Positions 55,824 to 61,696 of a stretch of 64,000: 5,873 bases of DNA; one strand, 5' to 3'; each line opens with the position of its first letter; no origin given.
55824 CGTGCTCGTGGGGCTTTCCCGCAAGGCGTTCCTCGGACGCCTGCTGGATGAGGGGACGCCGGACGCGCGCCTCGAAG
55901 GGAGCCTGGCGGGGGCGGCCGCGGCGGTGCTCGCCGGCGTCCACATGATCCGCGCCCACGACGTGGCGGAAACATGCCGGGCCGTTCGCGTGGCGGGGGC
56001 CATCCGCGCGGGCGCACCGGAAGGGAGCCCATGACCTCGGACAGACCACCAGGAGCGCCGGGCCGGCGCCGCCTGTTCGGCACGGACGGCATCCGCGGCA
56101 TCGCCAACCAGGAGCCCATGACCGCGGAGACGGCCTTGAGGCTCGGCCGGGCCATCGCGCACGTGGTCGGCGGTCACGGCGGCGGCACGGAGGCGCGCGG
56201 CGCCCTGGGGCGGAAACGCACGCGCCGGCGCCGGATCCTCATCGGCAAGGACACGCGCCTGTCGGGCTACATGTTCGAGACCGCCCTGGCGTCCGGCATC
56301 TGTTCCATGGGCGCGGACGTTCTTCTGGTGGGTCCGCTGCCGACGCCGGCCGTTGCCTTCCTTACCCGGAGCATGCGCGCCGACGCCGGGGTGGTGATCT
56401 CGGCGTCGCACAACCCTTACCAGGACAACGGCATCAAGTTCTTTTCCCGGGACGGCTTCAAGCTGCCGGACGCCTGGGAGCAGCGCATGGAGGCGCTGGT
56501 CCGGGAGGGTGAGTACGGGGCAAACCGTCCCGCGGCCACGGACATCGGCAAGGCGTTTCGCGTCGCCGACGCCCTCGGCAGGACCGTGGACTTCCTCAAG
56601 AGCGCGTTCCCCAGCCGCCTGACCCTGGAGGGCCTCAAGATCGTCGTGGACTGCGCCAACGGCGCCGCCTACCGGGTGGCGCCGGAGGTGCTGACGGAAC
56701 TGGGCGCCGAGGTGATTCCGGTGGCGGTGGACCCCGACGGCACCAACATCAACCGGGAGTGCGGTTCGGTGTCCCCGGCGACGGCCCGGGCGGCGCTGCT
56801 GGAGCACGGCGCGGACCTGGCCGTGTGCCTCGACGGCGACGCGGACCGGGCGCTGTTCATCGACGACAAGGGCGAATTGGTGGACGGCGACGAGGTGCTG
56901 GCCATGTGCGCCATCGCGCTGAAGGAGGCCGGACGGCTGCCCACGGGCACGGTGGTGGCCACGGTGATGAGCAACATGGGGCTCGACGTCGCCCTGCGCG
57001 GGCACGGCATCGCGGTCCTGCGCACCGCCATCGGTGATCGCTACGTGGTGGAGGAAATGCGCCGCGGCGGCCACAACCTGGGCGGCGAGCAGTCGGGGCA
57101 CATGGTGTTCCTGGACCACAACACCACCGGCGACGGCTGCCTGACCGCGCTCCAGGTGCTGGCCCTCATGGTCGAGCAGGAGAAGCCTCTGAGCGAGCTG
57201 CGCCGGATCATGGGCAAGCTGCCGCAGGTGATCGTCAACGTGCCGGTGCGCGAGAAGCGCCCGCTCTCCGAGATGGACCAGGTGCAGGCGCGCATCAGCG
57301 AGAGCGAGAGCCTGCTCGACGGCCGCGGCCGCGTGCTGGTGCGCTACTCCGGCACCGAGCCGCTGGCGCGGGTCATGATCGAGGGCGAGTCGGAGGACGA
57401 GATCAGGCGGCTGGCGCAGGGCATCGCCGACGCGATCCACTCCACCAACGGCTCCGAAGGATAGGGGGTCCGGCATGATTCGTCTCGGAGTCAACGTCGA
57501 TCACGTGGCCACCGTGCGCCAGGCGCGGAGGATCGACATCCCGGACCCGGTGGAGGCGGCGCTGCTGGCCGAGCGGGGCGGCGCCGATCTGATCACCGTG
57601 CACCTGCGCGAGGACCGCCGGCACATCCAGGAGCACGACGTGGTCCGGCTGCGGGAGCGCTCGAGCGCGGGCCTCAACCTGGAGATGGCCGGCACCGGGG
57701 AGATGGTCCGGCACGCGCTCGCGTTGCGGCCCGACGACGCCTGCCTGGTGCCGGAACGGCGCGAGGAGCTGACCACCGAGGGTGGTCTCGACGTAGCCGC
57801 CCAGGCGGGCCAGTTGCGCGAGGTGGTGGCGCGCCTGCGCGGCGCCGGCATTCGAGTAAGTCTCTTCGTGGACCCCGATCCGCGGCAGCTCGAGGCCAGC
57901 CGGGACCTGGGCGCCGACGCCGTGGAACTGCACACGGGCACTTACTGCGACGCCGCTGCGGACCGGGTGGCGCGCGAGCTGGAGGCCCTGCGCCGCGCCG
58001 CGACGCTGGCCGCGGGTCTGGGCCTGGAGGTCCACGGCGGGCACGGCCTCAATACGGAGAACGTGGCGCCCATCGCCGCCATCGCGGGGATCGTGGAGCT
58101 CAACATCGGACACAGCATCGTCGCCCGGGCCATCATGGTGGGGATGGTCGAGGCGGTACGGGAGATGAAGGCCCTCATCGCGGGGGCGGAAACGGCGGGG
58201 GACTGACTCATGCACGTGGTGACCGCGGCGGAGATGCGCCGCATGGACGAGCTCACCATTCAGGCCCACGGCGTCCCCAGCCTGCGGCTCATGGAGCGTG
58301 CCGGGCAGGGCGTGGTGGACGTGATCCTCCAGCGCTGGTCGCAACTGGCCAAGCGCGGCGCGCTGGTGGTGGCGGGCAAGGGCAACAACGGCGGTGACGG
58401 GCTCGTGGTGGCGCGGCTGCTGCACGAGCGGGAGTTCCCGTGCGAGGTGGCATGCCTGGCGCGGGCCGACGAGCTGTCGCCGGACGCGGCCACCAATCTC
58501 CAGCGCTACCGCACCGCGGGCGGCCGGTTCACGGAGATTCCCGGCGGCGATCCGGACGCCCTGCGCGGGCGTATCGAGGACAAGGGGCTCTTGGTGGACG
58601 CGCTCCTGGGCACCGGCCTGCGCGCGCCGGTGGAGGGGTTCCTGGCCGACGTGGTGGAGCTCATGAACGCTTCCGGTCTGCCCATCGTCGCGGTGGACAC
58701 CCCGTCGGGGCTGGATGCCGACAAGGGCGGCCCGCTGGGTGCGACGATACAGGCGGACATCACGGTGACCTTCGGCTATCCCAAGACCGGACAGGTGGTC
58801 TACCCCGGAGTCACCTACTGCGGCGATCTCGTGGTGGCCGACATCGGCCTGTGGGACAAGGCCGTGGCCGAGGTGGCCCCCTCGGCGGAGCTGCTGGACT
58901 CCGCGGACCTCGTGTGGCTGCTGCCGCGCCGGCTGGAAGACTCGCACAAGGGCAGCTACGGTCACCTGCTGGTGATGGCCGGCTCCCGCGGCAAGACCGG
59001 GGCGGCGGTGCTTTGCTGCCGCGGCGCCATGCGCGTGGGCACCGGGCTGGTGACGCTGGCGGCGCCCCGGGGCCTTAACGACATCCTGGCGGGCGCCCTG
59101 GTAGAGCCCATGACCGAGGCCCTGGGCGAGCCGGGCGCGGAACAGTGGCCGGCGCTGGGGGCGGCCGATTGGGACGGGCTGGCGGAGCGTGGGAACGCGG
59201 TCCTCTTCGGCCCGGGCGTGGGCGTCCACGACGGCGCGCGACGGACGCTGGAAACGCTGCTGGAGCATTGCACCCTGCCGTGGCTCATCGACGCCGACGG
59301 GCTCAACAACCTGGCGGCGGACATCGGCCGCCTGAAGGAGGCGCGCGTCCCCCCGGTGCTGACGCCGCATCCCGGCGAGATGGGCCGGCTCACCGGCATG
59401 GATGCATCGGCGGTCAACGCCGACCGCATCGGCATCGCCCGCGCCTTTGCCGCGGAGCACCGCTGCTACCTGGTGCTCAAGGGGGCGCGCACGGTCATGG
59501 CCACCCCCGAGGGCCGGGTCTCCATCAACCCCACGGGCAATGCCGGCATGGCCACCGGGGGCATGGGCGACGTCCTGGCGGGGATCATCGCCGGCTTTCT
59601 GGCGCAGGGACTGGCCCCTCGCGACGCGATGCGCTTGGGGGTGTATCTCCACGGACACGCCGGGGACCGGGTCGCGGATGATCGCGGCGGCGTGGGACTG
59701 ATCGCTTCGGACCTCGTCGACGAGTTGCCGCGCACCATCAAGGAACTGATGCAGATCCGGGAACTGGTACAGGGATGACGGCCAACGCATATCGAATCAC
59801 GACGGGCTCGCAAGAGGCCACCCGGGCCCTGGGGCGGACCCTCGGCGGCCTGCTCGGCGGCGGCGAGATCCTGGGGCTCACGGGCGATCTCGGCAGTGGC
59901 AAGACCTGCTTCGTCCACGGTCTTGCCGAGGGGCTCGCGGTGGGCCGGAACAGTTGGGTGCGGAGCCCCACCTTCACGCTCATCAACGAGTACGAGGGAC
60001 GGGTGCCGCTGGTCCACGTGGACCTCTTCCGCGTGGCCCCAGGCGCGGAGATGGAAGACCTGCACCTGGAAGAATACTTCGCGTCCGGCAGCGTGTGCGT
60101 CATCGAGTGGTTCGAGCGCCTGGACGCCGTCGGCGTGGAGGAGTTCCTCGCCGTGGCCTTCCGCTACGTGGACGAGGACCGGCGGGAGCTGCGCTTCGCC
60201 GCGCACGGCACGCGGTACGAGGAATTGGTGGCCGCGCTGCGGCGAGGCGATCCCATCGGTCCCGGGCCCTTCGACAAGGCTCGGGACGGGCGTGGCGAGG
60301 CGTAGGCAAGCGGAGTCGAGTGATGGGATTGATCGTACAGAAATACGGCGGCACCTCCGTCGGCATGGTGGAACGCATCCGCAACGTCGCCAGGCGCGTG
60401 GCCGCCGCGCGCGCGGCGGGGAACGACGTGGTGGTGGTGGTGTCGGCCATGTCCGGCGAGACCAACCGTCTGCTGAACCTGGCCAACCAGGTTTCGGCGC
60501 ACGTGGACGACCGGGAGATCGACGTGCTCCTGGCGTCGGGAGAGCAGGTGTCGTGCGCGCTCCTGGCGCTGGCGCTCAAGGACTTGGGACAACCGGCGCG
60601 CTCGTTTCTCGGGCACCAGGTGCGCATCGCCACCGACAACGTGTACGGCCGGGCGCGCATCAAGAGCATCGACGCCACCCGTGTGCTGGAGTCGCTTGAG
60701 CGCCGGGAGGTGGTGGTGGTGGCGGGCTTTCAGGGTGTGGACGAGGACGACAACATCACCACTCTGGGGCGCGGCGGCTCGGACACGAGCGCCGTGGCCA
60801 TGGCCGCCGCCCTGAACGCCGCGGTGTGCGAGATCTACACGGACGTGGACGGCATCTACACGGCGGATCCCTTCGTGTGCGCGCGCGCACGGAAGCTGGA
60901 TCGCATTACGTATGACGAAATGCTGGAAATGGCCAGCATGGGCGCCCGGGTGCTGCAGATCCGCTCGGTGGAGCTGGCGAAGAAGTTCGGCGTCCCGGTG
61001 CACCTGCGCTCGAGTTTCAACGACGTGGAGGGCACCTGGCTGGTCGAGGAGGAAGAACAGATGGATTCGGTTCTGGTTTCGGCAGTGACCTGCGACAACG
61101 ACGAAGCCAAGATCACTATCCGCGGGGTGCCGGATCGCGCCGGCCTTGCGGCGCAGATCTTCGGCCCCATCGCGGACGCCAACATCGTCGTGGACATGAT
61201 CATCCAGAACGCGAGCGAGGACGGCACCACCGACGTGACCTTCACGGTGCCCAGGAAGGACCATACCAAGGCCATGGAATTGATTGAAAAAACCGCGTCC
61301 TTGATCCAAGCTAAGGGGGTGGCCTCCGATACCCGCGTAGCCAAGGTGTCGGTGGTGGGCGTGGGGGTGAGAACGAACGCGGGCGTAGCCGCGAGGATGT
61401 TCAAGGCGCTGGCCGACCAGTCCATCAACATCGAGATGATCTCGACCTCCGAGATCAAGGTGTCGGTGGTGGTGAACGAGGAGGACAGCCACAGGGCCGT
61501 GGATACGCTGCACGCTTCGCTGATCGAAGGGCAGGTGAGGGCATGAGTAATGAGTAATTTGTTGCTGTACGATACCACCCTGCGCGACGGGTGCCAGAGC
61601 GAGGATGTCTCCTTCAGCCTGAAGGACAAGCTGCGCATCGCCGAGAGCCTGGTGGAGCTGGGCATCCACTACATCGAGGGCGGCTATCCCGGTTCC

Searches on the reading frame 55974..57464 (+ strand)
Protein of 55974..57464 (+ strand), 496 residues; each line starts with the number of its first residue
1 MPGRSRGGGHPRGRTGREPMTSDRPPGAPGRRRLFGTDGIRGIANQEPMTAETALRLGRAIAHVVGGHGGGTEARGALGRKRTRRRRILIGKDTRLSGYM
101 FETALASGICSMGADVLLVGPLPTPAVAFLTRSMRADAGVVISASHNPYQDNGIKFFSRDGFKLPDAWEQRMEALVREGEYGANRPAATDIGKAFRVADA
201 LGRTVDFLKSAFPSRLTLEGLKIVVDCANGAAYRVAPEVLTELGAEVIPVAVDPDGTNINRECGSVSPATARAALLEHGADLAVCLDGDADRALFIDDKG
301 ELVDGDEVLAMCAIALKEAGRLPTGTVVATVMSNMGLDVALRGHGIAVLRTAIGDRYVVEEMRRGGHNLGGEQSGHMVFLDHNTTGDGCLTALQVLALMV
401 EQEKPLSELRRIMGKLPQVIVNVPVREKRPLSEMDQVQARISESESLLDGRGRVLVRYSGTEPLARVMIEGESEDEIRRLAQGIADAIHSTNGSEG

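Call 44: search_protein_families(library=pfam, proteins=[window:55974-57464:+], max_evalue=0.00001)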
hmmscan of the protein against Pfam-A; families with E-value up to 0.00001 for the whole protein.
window:55974-57464:+ (496 aa): 4 families
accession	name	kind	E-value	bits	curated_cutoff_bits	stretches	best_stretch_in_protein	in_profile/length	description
PF02878.22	PGM_PMM_I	-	3.2e-43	147.2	22.5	1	32-179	1-134/138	Phosphoglucomutase/phosphomannomutase, alpha/beta/alpha domain I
PF02880.22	PGM_PMM_III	-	1.3e-37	128.8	20.7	1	304-411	1-110/115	Phosphoglucomutase/phosphomannomutase, alpha/beta/alpha domain III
PF00408.26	PGM_PMM_IV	-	4.7e-17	62.3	23.1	1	421-486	2-67/68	Phosphoglucomutase/phosphomannomutase, C-terminal domain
PF02879.22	PGM_PMM_II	-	6.8e-16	59.1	29.3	1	206-300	5-103/103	Phosphoglucomutase/phosphomannomutase, alpha/beta/alpha domain II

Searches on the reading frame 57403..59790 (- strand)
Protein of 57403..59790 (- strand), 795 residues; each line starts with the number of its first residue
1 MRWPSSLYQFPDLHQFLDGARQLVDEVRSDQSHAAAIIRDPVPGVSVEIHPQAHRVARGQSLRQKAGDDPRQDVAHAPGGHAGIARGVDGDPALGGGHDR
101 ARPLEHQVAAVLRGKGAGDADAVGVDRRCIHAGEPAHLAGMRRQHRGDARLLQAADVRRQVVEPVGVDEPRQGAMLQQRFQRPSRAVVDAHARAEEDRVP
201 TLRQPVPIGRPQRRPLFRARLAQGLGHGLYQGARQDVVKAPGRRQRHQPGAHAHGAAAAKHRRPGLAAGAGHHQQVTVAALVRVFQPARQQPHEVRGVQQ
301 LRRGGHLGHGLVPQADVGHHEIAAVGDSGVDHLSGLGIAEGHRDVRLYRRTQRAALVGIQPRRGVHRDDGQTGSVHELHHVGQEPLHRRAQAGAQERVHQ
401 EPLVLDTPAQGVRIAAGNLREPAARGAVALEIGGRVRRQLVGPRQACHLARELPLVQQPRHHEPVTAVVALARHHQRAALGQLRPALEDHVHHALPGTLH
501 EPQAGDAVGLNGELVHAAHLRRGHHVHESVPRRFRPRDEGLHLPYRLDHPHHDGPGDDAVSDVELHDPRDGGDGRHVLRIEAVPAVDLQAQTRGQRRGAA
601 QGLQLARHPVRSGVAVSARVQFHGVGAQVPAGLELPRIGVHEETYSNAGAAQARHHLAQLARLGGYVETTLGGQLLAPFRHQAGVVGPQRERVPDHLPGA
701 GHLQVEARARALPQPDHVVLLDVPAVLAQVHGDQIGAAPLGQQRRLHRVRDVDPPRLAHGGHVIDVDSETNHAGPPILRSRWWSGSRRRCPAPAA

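Call 43: find_encoding_contigs(protein=window:57403-59790:-, flank=10000, max_places=2)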
Protein window:57403-59790:- (795 aa): no gene with exactly this product is on record in the collection.

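Call 44: search_protein_families(library=pfam, proteins=[window:57403-59790:-], max_evalue=0.00001)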
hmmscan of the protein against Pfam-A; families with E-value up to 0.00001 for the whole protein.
window:57403-59790:- (795 aa): 0 families

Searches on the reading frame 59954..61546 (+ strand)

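Call 44: search_protein_families(library=pfam, proteins=[window:59954-61546:+], max_evalue=0.00001)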
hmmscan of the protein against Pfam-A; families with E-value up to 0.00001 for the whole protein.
window:59954-61546:+ (530 aa): 4 families
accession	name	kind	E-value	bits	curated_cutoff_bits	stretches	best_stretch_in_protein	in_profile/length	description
PF00696.33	AA_kinase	-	4e-48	164.6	24.9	1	126-352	2-233/234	Amino acid kinase family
PF22468.2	ACT_9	-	1.2e-34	118.2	27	2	465-522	1-60/61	ACT domain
PF13840.12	ACT_7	-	1.4e-18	67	27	1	458-520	2-64/65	ACT domain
PF01842.31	ACT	-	3.3e-17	62.3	27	1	389-446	3-63/66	ACT domain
